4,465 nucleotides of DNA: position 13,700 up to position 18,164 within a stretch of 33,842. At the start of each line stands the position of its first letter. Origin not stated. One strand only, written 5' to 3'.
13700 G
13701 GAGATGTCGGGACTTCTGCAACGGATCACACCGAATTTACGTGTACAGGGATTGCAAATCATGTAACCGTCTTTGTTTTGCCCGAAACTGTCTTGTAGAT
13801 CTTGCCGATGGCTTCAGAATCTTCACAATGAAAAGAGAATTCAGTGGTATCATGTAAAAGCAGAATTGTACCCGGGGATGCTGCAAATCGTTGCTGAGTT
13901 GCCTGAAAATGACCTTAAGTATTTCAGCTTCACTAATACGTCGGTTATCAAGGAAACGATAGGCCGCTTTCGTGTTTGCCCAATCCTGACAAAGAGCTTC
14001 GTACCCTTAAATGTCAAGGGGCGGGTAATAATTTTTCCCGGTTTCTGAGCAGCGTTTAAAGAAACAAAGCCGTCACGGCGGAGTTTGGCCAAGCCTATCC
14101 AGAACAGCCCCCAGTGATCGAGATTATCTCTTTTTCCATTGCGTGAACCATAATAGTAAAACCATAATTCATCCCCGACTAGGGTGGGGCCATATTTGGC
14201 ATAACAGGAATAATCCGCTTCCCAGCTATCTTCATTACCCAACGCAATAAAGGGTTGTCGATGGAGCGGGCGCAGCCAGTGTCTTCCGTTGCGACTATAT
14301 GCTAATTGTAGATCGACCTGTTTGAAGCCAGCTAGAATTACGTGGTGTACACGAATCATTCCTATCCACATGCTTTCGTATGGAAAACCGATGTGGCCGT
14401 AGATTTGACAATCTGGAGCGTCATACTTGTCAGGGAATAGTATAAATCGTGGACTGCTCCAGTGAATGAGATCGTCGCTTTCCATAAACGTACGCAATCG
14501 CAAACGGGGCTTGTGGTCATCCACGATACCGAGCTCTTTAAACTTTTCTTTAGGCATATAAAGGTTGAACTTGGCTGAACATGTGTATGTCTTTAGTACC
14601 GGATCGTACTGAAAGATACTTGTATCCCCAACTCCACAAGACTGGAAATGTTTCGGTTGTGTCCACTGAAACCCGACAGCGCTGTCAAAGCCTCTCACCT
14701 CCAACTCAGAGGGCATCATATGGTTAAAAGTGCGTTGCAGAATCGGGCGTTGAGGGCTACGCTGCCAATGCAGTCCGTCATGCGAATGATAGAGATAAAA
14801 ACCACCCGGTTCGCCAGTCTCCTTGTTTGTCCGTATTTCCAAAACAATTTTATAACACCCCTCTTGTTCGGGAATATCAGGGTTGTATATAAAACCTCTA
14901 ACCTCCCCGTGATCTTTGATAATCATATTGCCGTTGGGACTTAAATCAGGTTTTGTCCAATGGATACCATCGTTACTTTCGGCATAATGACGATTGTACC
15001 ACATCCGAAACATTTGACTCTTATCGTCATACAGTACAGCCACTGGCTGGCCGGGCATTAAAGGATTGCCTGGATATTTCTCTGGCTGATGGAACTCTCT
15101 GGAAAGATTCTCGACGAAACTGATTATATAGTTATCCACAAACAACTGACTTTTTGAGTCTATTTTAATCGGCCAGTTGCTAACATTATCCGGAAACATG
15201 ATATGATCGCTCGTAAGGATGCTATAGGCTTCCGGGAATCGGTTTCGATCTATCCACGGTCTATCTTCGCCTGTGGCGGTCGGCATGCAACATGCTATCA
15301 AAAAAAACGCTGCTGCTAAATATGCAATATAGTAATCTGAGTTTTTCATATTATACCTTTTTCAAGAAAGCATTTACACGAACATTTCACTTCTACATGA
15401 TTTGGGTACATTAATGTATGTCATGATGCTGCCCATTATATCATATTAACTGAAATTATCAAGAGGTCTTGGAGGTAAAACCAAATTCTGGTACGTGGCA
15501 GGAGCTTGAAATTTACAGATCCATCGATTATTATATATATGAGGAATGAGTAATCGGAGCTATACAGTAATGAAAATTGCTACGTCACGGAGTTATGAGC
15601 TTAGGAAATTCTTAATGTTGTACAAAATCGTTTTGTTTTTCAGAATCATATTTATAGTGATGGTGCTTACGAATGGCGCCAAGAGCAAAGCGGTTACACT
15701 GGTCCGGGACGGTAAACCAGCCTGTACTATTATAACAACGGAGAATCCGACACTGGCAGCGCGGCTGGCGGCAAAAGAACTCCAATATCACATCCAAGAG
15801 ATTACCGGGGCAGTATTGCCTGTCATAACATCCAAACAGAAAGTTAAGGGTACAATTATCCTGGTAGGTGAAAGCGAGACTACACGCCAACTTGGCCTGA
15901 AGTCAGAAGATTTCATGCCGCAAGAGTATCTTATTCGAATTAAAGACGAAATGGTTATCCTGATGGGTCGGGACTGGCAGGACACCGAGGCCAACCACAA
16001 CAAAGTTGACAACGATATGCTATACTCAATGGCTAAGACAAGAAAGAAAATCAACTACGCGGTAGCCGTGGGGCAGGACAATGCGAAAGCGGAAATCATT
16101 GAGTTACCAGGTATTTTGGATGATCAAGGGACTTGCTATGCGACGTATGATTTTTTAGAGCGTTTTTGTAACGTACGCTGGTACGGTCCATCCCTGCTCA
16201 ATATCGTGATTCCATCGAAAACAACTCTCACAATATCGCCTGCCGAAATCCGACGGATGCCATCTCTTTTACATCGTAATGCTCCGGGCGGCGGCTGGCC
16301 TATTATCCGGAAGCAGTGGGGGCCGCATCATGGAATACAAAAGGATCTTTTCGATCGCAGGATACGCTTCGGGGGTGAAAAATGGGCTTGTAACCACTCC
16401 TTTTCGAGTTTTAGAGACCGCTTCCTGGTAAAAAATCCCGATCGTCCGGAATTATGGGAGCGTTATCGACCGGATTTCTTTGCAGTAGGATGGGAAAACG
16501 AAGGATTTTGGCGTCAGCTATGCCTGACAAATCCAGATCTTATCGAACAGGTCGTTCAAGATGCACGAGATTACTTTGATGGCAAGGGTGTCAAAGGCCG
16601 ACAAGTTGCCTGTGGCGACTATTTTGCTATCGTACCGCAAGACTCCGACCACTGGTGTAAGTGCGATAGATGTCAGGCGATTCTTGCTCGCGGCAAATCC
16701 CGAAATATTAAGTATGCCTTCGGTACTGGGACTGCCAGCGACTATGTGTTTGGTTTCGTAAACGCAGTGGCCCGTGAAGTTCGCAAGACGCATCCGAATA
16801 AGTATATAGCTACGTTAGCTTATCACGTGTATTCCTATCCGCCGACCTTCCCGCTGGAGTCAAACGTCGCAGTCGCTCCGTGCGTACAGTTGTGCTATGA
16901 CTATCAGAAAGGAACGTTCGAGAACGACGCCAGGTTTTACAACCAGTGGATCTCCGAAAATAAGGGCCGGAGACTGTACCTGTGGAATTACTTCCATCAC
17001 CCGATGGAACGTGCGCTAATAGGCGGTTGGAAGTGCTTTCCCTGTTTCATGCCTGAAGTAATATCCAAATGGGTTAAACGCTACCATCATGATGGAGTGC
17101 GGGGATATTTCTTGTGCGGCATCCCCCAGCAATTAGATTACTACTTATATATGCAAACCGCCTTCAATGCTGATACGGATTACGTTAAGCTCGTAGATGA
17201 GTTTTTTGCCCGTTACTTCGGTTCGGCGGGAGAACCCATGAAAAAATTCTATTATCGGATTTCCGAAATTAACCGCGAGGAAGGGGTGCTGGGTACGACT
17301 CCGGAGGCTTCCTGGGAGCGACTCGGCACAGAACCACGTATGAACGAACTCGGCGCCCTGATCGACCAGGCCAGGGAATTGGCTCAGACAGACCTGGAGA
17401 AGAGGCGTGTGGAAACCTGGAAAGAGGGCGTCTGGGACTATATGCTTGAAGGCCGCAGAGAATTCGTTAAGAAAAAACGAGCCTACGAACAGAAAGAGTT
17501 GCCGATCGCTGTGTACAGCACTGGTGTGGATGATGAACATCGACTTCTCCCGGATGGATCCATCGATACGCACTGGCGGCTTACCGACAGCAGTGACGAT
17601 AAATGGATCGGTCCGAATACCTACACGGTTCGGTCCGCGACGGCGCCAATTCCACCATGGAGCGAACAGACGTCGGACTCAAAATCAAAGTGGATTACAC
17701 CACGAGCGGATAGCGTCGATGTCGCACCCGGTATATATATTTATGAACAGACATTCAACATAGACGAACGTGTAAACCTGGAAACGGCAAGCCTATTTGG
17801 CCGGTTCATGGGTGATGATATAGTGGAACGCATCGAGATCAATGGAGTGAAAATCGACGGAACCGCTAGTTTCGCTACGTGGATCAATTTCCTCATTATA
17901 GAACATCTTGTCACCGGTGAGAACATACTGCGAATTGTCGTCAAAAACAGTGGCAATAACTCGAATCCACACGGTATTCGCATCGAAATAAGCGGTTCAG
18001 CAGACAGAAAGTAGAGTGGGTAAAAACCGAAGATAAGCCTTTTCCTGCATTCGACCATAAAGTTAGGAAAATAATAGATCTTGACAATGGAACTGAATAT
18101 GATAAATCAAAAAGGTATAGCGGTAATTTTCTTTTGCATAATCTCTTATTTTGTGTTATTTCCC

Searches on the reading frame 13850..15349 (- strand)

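Call 5: search_protein_families(library=pfam, proteins=[window:13850-15349:-], max_evalue=0.001)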
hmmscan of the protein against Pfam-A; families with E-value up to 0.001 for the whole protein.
window:13850-15349:- (499 aa): 0 families

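Call 6: search_protein_families(library=ncbifam, proteins=[window:13850-15349:-], max_evalue=0.01)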
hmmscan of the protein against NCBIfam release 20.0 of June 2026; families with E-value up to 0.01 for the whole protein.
window:13850-15349:- (499 aa): 0 families

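Call 95: search_protein_families(library=pfam, proteins=[window:13850-15349:-], max_evalue=1)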
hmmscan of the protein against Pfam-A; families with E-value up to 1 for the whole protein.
window:13850-15349:- (499 aa): 1 family
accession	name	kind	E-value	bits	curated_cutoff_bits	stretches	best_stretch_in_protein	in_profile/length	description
PF25383.1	PH_alsin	-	0.017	15.4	40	1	294-365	33-103/110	Alsin PH-like domain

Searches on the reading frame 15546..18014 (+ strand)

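Call 5: search_protein_families(library=pfam, proteins=[window:15546-18014:+], max_evalue=0.001)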
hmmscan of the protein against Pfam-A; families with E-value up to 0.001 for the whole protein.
window:15546-18014:+ (822 aa): 1 family
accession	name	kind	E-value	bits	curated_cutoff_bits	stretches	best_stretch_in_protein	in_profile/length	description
PF16126.11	DUF4838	-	1.8e-28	100.1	26.6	1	221-569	8-324/325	Domain of unknown function (DUF4838)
